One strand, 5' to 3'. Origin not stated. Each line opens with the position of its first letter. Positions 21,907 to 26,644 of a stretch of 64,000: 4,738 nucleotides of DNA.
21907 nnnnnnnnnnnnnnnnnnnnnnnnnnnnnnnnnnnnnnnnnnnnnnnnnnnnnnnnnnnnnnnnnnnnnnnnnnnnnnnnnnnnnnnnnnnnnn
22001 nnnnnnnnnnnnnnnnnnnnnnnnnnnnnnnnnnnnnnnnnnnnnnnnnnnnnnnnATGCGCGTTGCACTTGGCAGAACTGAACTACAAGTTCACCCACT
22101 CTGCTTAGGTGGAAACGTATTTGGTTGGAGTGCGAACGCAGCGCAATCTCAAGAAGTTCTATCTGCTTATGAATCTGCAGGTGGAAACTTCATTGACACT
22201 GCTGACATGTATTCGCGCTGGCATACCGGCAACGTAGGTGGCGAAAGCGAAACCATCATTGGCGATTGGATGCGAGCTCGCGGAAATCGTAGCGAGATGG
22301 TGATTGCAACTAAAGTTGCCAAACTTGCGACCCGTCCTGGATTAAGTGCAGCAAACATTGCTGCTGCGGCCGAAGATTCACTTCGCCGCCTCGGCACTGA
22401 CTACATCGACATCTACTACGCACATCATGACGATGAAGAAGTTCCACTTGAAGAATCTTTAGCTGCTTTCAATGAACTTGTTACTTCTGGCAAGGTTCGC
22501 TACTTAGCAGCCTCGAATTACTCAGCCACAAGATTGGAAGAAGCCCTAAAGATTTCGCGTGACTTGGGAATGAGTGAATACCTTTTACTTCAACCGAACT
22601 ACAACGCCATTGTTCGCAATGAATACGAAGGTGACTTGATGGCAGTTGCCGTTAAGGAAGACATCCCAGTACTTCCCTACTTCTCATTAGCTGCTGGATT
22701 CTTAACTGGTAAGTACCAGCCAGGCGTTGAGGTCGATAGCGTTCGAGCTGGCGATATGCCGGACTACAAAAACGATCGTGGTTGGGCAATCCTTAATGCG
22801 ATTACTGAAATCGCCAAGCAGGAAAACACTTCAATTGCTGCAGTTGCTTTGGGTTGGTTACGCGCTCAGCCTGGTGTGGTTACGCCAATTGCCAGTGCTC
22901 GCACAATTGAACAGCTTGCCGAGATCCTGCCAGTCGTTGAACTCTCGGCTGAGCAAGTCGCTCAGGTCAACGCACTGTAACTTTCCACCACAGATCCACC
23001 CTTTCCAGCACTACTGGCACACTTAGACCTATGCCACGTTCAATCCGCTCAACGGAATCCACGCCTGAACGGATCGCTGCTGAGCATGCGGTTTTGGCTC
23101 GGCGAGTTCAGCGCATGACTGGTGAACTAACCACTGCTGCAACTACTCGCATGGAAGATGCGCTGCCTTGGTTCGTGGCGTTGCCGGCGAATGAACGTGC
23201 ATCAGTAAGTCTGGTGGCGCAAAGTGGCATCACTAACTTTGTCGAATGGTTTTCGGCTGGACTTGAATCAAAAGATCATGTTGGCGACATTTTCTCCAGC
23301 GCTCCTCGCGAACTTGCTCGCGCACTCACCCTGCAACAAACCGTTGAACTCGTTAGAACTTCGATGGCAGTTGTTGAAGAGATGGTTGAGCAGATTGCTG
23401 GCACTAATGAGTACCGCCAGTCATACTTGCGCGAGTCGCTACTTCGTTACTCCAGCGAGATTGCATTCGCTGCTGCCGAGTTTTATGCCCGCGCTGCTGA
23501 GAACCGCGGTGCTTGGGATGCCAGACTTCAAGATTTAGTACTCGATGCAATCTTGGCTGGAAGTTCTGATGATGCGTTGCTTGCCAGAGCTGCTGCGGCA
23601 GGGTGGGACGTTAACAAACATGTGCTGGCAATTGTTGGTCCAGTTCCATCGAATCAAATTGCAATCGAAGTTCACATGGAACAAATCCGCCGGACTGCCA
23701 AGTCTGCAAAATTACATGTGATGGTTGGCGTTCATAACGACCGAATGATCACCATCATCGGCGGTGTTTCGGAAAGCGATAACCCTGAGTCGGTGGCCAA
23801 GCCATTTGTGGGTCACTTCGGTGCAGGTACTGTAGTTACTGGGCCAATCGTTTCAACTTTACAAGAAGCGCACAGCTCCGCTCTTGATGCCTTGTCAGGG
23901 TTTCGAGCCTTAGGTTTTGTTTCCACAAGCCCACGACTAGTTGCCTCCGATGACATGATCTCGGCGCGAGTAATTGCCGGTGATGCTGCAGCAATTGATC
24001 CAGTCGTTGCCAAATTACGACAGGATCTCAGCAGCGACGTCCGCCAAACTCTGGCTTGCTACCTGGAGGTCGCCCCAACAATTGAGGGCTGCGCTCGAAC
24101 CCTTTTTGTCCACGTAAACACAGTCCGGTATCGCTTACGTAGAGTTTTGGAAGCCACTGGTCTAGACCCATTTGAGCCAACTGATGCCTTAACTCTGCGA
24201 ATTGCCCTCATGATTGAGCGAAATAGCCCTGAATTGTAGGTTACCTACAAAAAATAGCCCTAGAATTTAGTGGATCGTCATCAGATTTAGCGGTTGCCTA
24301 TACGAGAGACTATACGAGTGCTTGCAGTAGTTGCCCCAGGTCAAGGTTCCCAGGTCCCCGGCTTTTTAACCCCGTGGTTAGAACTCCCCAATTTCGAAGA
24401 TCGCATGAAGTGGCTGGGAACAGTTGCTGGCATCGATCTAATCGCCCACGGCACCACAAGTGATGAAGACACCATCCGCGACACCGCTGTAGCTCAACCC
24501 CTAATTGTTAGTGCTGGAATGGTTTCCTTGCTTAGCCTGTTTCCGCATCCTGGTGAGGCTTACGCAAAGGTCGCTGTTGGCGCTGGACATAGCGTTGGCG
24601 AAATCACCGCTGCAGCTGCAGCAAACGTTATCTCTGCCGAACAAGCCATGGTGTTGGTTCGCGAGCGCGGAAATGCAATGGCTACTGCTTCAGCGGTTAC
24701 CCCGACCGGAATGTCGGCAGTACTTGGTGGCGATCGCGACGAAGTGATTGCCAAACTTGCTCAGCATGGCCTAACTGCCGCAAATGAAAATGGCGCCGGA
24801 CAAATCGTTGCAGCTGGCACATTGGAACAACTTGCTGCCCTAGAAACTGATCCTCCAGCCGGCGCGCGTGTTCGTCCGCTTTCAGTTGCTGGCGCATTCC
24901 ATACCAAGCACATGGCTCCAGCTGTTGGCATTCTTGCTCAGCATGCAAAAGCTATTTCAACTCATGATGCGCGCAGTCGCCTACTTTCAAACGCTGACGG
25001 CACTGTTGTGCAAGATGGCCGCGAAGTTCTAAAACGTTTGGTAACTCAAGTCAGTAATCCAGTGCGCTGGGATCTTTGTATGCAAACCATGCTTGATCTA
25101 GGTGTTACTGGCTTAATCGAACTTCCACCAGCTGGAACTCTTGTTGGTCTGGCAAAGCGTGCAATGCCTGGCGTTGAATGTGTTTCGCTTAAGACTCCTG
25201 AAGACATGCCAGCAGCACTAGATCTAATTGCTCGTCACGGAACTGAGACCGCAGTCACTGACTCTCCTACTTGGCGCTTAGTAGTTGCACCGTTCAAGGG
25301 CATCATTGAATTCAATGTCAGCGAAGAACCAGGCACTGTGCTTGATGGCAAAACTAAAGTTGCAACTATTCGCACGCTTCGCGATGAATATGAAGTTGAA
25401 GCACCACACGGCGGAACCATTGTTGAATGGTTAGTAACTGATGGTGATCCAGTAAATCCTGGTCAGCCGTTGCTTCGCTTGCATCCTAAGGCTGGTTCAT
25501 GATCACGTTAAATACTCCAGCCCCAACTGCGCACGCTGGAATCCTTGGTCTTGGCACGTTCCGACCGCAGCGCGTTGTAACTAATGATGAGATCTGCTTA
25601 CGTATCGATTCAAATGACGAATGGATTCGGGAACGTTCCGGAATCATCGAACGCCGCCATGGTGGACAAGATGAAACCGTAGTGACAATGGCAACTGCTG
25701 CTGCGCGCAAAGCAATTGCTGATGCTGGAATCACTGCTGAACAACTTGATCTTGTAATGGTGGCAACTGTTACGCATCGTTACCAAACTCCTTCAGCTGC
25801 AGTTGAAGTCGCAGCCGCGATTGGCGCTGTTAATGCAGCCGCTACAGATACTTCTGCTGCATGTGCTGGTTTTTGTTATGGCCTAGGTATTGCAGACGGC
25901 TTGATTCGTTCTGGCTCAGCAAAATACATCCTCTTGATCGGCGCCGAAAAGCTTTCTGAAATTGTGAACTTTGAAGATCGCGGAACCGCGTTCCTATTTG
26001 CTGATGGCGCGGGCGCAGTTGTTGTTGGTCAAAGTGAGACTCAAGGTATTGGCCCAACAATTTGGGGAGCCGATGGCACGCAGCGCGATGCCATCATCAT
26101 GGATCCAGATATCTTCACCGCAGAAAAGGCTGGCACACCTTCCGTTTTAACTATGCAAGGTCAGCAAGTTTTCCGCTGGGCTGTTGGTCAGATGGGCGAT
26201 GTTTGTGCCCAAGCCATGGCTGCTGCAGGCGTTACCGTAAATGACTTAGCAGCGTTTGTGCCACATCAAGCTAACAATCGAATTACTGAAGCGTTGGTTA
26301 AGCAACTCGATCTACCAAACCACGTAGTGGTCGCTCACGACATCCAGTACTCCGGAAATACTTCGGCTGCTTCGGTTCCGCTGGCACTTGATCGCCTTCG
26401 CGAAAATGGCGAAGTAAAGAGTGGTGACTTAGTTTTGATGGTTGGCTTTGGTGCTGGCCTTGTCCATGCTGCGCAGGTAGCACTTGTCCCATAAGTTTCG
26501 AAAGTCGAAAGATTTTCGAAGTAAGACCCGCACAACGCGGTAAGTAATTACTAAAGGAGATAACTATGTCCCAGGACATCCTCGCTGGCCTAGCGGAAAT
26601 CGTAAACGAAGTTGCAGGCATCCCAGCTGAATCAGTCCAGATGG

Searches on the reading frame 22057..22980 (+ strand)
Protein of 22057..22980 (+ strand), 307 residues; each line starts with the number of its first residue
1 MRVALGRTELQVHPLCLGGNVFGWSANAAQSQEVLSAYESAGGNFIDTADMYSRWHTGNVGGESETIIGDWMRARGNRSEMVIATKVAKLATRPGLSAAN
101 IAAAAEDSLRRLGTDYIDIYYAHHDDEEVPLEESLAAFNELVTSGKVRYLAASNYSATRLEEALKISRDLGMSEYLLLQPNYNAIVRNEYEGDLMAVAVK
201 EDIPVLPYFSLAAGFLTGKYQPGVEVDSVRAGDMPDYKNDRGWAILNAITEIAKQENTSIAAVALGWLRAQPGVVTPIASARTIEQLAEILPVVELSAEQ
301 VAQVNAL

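Call 55: search_protein_families(library=pfam, proteins=[window:22057-22980:+], max_evalue=0.000001)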
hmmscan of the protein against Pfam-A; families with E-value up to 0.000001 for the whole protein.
window:22057-22980:+ (307 aa): 1 family
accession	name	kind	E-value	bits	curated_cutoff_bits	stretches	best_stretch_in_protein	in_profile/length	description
PF00248.27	Aldo_ket_red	-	7.3e-63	212.8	24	1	14-306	1-288/291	Aldo/keto reductase family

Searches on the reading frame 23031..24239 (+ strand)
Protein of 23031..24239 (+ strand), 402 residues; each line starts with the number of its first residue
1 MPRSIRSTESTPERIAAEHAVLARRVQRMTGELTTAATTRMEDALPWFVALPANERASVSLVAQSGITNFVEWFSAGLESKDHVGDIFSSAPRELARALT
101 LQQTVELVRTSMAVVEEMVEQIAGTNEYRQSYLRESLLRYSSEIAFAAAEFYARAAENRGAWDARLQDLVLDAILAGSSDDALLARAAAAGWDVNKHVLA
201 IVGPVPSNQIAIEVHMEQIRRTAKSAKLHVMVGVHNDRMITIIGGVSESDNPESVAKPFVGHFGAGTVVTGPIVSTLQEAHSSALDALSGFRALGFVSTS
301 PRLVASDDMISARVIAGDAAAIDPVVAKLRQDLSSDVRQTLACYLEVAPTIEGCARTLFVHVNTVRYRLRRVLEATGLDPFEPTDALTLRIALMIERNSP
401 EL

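Call 55: search_protein_families(library=pfam, proteins=[window:23031-24239:+], max_evalue=0.000001)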
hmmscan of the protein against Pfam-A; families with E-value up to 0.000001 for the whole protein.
window:23031-24239:+ (402 aa): 2 families
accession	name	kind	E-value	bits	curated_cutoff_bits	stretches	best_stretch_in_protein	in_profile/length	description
PF13556.12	HTH_30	-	1.5e-16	60.4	27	1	338-395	2-59/59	PucR C-terminal helix-turn-helix domain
PF17853.6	GGDEF_2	-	2.3e-14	54.1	24.5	1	177-289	2-112/116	GGDEF-like domain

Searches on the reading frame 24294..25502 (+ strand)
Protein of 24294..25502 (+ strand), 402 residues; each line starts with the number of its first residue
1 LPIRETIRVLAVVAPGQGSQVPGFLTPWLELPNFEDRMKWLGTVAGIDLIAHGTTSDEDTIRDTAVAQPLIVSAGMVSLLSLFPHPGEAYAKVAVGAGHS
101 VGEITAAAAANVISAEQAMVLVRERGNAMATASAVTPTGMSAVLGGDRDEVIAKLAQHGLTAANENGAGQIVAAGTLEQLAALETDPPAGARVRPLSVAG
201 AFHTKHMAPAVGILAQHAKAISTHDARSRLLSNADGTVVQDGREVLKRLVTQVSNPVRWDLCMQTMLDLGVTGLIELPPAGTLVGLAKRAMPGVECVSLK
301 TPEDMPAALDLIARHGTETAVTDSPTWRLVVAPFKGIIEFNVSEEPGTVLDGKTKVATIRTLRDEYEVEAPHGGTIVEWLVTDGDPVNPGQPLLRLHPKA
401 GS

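Call 56: search_protein_families(library=pfam, proteins=[window:24294-25502:+], max_evalue=0.000001)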
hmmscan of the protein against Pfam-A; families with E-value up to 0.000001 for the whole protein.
window:24294-25502:+ (402 aa): 2 families
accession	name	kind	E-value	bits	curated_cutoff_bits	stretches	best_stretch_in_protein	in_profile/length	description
PF00698.26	Acyl_transf_1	-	1.8e-16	61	32.7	1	13-290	3-278/319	Acyl transferase domain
PF13533.13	Biotin_lipoyl_2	-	7.1e-07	29.3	29.8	0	368-396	3-31/32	Biotin-lipoyl like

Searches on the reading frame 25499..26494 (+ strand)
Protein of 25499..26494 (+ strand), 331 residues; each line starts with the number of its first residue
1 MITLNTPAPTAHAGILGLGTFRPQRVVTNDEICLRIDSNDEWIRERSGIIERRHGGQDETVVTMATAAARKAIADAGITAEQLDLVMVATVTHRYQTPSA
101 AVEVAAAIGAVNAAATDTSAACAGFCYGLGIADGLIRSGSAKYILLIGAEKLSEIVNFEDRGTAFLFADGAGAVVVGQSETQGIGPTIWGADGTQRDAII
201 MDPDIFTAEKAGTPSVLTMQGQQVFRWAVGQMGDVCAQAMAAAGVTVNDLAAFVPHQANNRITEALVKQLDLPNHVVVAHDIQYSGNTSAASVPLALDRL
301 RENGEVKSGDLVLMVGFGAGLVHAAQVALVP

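Call 56: search_protein_families(library=pfam, proteins=[window:25499-26494:+], max_evalue=0.000001)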
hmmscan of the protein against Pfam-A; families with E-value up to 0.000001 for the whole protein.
window:25499-26494:+ (331 aa): 3 families
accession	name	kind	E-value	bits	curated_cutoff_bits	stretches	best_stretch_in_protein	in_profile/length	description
PF08541.16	ACP_syn_III_C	-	1.7e-29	102.3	26.6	1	240-327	1-87/90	3-Oxoacyl-[acyl-carrier-protein (ACP)] synthase III C terminal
PF08545.16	ACP_syn_III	-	9.1e-28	96.4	24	1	117-193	2-80/80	3-Oxoacyl-[acyl-carrier-protein (ACP)] synthase III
PF00108.29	Thiolase_N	-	2.5e-07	30.8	26.4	1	57-155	19-118/260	Thiolase, N-terminal domain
